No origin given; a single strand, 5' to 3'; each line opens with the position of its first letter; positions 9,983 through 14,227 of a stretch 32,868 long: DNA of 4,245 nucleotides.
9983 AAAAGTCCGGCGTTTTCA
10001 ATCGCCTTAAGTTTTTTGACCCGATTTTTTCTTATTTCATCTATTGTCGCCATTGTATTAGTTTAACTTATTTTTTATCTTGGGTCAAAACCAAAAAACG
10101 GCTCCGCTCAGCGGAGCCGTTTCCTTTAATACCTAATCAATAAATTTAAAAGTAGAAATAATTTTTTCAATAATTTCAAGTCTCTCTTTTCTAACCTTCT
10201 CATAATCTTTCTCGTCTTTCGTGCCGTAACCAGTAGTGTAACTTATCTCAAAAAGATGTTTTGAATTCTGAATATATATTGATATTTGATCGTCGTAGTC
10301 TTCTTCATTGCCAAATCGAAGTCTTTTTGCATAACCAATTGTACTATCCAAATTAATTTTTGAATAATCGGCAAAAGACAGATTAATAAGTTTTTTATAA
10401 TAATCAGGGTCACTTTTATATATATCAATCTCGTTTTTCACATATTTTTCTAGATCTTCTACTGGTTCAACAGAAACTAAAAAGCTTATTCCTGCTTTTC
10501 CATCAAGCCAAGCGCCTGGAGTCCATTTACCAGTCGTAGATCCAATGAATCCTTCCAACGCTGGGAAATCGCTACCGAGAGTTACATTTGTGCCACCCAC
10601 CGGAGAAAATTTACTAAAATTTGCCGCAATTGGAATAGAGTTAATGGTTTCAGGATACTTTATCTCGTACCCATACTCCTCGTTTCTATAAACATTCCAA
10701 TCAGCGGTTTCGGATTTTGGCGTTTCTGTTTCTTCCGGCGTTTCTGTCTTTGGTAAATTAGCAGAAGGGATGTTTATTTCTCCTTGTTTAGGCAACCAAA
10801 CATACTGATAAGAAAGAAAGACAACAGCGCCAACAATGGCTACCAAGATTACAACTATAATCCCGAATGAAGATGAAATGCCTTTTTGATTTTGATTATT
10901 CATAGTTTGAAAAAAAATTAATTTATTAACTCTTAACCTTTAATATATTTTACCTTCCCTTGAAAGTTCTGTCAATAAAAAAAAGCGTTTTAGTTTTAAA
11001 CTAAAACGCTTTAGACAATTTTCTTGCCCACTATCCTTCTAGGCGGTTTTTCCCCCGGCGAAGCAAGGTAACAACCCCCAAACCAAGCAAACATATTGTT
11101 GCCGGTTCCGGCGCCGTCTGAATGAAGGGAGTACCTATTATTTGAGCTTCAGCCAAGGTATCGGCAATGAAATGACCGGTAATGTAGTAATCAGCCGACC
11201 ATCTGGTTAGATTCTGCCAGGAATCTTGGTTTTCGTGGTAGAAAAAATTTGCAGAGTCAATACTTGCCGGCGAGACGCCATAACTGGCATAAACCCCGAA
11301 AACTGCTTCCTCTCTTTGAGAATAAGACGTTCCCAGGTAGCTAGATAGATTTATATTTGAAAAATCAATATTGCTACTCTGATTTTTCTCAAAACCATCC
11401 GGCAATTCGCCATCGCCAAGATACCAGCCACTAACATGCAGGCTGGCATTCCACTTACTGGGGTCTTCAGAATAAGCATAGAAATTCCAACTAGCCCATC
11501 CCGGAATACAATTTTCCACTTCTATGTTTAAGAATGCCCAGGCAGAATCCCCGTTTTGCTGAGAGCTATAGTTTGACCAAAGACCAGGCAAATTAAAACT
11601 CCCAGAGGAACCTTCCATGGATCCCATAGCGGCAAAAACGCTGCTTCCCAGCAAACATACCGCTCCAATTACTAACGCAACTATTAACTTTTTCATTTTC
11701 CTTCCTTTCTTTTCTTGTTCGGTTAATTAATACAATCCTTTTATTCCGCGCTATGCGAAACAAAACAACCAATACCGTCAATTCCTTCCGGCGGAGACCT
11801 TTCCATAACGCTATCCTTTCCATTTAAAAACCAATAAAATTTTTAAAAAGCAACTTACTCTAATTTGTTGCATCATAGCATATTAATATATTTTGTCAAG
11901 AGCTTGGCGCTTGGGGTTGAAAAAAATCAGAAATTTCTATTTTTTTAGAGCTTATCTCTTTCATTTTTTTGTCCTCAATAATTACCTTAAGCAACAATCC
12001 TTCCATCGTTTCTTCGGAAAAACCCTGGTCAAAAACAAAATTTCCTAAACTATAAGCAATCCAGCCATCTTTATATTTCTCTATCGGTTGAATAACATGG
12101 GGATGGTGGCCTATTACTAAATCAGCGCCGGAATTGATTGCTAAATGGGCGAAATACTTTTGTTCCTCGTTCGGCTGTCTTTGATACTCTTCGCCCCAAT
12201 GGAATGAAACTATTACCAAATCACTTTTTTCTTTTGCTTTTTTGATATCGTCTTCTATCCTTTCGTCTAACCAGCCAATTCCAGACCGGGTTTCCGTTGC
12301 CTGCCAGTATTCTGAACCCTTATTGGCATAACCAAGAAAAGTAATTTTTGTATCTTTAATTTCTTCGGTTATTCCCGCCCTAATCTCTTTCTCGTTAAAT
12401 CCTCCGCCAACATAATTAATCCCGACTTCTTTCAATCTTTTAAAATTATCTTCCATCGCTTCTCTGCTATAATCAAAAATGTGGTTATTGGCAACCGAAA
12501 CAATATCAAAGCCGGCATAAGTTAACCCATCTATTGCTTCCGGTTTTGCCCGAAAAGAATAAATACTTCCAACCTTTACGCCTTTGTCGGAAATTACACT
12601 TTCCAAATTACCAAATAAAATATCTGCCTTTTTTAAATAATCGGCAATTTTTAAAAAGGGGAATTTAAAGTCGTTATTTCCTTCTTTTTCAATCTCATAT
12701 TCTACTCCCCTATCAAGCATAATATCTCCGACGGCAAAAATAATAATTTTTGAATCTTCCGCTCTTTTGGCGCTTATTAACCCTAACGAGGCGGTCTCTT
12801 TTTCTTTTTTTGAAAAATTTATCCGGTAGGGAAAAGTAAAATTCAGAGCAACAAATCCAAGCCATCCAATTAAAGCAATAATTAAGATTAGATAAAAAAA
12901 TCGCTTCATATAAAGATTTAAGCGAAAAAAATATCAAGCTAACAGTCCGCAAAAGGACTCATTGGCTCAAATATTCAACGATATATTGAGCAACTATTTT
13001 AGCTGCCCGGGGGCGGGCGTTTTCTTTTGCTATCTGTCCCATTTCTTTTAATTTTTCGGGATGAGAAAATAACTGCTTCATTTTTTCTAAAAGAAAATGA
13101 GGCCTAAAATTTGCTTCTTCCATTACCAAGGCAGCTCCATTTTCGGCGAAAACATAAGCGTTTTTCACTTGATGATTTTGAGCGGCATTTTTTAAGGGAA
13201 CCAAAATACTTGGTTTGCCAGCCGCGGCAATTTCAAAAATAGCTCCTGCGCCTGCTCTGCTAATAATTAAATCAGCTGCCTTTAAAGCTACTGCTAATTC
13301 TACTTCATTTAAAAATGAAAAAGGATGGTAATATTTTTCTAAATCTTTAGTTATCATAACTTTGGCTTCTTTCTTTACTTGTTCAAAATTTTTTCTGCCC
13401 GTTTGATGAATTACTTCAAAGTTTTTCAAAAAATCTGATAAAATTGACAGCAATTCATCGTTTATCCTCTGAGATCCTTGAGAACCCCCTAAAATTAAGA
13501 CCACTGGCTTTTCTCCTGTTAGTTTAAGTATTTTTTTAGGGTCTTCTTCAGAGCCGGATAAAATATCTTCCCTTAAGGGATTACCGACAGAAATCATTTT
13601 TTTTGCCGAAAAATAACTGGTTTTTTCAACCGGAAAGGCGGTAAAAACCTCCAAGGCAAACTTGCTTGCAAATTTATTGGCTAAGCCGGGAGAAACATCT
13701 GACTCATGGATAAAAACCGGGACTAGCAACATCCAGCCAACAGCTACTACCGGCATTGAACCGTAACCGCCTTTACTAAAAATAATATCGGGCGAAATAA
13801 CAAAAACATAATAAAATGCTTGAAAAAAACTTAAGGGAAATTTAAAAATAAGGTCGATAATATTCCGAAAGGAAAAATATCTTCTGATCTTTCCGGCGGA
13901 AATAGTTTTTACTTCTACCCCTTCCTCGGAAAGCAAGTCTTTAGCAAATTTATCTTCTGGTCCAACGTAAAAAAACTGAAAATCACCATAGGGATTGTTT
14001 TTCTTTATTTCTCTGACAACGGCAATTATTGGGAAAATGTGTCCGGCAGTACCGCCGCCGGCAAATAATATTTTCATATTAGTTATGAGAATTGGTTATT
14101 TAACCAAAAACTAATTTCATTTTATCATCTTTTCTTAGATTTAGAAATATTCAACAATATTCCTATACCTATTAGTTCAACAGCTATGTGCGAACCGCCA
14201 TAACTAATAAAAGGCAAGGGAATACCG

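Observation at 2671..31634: Family of GC-rich CCCGC..GCGGG mini-palindromes embedded in-frame in housekeeping genes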

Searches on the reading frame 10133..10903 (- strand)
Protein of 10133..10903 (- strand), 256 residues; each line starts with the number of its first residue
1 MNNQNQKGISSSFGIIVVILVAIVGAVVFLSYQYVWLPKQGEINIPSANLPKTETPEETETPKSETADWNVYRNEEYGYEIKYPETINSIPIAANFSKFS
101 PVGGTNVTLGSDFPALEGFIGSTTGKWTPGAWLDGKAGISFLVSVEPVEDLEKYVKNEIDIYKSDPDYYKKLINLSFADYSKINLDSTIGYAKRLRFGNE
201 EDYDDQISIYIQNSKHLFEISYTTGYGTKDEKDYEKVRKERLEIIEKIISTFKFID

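Call 8: search_protein_families(library=pfam, proteins=[window:10133-10903:-])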
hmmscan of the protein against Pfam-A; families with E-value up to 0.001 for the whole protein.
window:10133-10903:- (256 aa): 0 families

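Call 19: search_protein_families(library=pfam, max_evalue=0.01, proteins=[window:10133-10903:-])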
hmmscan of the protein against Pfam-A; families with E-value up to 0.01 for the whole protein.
window:10133-10903:- (256 aa): 1 family
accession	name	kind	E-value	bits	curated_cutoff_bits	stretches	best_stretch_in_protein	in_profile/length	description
PF14828.11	Amnionless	-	0.0093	15.2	30.4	0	8-95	338-432/442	Amnionless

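Call 58: search_protein_families(library=ncbifam, proteins=[window:10133-10903:-], max_evalue=0.01)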
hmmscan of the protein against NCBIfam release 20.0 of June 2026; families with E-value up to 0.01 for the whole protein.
window:10133-10903:- (256 aa): 0 families

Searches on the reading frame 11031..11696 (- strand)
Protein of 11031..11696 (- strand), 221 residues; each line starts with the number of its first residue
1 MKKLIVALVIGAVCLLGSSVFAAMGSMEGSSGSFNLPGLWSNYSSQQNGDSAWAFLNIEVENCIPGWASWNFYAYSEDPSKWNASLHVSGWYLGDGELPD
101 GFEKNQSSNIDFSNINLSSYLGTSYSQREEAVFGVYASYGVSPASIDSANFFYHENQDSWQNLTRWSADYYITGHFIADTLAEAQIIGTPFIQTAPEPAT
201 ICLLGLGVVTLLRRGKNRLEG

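Call 8: search_protein_families(library=pfam, proteins=[window:11031-11696:-])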
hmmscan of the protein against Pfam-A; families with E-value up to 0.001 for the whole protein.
window:11031-11696:- (221 aa): 1 family
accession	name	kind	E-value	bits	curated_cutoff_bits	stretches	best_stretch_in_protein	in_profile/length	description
PF07589.16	PEP-CTERM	-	0.00014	22.3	20.7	1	195-214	2-22/24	PEP-CTERM motif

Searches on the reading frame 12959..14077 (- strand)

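Call 8: search_protein_families(library=pfam, proteins=[window:12959-14077:-])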
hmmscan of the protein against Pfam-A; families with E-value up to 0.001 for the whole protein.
window:12959-14077:- (372 aa): 3 families
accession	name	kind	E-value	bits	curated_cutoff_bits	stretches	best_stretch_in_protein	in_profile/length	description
PF04101.22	Glyco_tran_28_C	-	3.2e-38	131.8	22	1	192-360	1-164/166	Glycosyltransferase family 28 C-terminal domain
PF03033.26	Glyco_transf_28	-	1.8e-27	96.6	26.2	1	3-145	1-138/139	Glycosyltransferase family 28 N-terminal domain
PF06722.18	EryCIII-like_C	-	0.0006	20.3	31.7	1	259-364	39-141/145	Erythromycin biosynthesis protein CIII-like, C-terminal domain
